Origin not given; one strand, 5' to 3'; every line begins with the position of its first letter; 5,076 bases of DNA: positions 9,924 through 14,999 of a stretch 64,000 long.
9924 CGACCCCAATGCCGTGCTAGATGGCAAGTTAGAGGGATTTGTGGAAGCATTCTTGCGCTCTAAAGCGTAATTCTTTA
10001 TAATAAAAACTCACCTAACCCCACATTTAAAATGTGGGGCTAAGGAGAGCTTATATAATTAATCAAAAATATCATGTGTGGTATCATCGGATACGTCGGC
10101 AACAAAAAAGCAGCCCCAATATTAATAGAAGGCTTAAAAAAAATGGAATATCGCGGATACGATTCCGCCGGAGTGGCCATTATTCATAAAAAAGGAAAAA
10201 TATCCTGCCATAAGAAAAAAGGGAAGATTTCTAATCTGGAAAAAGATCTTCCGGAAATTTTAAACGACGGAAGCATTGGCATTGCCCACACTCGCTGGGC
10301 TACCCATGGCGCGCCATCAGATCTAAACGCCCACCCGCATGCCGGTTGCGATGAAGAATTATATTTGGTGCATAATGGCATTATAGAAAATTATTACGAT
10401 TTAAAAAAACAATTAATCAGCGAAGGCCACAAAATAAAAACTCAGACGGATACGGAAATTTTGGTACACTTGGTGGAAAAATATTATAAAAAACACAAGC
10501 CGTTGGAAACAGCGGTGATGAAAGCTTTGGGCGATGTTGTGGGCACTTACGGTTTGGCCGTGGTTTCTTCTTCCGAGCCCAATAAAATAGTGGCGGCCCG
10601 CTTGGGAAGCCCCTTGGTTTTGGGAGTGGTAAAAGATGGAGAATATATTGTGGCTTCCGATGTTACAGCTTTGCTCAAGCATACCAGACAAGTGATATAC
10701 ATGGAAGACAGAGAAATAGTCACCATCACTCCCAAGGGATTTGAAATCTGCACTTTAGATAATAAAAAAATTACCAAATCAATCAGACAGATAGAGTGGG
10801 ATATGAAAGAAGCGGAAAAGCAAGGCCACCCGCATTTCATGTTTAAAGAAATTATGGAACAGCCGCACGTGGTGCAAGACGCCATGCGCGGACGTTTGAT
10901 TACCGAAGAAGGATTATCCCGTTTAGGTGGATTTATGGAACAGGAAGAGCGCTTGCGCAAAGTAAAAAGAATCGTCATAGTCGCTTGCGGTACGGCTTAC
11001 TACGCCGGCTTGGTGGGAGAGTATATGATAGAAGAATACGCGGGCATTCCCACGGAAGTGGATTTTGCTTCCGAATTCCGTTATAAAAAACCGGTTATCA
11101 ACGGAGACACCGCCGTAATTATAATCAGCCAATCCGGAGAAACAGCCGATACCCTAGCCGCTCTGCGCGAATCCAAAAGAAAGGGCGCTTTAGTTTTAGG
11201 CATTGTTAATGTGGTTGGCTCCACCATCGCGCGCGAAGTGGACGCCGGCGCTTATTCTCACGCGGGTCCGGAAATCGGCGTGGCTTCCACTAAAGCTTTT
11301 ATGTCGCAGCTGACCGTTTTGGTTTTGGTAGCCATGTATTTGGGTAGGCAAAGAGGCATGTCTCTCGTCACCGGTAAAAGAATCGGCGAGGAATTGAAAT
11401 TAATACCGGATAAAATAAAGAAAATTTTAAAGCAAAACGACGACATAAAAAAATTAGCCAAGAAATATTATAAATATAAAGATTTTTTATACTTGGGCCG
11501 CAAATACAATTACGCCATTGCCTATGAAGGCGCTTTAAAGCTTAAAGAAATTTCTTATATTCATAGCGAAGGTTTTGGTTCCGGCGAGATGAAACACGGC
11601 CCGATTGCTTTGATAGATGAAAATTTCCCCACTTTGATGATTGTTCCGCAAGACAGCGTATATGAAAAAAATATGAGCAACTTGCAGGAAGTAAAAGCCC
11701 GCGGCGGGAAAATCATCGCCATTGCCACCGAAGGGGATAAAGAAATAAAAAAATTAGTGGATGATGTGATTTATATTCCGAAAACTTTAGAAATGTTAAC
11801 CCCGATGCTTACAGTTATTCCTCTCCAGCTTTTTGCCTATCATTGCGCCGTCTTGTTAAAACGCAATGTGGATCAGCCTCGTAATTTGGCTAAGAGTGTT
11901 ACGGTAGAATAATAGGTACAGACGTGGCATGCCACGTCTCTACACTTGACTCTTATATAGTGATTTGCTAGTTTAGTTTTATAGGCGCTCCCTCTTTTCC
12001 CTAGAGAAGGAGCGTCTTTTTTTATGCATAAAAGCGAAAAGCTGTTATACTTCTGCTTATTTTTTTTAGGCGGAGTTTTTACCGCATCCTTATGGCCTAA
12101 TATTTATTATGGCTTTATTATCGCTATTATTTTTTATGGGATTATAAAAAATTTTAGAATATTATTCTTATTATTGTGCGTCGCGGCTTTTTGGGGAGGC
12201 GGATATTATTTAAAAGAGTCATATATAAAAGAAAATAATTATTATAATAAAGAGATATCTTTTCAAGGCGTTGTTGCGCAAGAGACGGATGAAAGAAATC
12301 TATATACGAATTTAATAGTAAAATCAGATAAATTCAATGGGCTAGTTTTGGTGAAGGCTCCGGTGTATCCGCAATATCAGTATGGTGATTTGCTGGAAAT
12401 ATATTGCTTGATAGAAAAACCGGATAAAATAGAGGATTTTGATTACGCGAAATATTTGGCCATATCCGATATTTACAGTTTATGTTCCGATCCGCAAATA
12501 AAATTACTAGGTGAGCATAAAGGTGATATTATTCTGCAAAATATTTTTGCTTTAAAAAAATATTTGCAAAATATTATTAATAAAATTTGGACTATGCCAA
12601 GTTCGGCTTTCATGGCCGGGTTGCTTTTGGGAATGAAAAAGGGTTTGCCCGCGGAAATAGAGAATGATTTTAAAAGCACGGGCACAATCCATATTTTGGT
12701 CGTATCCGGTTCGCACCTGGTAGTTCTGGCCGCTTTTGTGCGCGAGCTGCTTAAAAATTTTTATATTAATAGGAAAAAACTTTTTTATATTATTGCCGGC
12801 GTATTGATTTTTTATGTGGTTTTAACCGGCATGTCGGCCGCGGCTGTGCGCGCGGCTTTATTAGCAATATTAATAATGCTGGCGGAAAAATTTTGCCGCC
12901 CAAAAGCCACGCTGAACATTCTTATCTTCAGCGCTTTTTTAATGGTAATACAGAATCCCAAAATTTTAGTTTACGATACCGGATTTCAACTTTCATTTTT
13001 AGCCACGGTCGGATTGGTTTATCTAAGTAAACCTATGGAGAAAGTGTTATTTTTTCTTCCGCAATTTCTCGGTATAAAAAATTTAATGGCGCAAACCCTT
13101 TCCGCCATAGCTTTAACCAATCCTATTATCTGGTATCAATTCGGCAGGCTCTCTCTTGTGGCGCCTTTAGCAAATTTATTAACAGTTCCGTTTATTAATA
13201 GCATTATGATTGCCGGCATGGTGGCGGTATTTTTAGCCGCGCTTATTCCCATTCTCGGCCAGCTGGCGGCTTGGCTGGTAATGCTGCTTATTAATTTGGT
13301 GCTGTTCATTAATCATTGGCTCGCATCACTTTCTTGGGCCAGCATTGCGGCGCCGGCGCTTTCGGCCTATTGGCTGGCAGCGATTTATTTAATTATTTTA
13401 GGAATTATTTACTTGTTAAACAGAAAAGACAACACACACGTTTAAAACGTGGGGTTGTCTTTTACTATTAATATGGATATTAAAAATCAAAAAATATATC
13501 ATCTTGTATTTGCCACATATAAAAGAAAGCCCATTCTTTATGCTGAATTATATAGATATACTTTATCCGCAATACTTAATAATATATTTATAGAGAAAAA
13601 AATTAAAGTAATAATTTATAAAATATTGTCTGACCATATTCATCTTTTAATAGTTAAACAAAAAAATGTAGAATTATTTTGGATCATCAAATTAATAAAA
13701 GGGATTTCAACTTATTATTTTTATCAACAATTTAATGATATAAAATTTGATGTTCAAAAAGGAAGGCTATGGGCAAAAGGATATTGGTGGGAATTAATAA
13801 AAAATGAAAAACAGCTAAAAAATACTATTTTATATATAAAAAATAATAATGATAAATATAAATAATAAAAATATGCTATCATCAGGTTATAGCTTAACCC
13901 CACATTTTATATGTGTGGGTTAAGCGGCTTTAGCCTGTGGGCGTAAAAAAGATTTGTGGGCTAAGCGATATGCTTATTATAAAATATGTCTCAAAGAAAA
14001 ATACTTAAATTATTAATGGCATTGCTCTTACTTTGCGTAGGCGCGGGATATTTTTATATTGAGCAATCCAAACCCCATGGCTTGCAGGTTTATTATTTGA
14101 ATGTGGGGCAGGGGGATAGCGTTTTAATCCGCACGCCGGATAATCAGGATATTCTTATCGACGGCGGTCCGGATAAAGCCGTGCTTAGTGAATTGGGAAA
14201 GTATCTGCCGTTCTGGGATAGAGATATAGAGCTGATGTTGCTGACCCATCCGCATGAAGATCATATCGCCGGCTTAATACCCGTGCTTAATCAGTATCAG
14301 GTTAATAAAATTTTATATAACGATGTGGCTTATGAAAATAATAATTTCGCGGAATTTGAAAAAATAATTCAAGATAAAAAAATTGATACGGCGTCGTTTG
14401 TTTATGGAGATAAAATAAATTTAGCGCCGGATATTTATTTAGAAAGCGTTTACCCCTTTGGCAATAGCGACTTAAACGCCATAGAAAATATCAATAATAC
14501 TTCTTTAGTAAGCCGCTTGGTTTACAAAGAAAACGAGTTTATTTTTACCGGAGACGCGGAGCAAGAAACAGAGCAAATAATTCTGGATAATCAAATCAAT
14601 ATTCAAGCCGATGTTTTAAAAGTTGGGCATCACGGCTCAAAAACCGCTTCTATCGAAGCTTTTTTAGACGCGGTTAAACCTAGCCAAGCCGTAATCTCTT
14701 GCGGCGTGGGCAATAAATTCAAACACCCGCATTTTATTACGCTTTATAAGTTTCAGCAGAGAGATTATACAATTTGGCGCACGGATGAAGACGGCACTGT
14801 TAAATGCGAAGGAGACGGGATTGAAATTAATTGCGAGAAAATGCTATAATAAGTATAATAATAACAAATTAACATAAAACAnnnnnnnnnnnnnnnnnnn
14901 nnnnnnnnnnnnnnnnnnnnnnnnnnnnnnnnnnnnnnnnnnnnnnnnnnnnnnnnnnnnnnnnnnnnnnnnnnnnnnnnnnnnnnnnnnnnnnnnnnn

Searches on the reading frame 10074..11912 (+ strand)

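Call 70: search_protein_families(library=pfam, proteins=[window:10074-11912:+], max_evalue=0.00001)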
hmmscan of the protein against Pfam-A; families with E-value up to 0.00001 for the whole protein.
window:10074-11912:+ (612 aa): 3 families
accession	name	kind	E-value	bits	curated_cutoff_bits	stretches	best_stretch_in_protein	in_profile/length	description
PF01380.27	SIS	-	2.2e-54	183.2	25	2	294-421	2-130/131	SIS domain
PF13522.11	GATase_6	-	3e-19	69.8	27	1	61-195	5-129/130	Glutamine amidotransferase domain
PF13537.11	GATase_7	-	1e-13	51.8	25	1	88-201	15-122/123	Glutamine amidotransferase domain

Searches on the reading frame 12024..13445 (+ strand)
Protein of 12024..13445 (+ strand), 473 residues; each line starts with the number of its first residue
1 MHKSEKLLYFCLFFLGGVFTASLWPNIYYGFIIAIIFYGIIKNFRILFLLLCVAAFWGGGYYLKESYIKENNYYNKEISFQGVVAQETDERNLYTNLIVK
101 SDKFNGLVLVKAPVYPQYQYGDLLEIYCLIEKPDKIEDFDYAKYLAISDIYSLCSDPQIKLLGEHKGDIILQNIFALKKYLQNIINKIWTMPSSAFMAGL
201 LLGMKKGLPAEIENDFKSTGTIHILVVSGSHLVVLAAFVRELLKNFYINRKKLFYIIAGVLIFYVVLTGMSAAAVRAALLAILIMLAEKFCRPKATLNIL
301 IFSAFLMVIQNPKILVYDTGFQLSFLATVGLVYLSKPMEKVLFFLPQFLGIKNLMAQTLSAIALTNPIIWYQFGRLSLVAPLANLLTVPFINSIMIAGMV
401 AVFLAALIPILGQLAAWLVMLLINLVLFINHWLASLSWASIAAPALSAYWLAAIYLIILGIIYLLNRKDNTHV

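Call 70: search_protein_families(library=pfam, proteins=[window:12024-13445:+], max_evalue=0.00001)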
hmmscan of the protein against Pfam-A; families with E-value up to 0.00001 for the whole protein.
window:12024-13445:+ (473 aa): 2 families
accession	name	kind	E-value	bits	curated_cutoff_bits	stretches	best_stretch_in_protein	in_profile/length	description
PF03772.21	Competence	-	3.5e-52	177.9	23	1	200-467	1-269/270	Competence protein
PF13567.11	DUF4131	-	4.5e-09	36.7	31.6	1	31-151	13-154/165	Domain of unknown function (DUF4131)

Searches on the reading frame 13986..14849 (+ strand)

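Call 70: search_protein_families(library=pfam, proteins=[window:13986-14849:+], max_evalue=0.00001)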
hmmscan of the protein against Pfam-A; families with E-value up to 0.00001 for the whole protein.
window:13986-14849:+ (287 aa): 1 family
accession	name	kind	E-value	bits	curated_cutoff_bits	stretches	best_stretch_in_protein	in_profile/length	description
PF00753.33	Lactamase_B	-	3.5e-22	79.7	22.7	1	39-240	2-195/196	Metallo-beta-lactamase superfamily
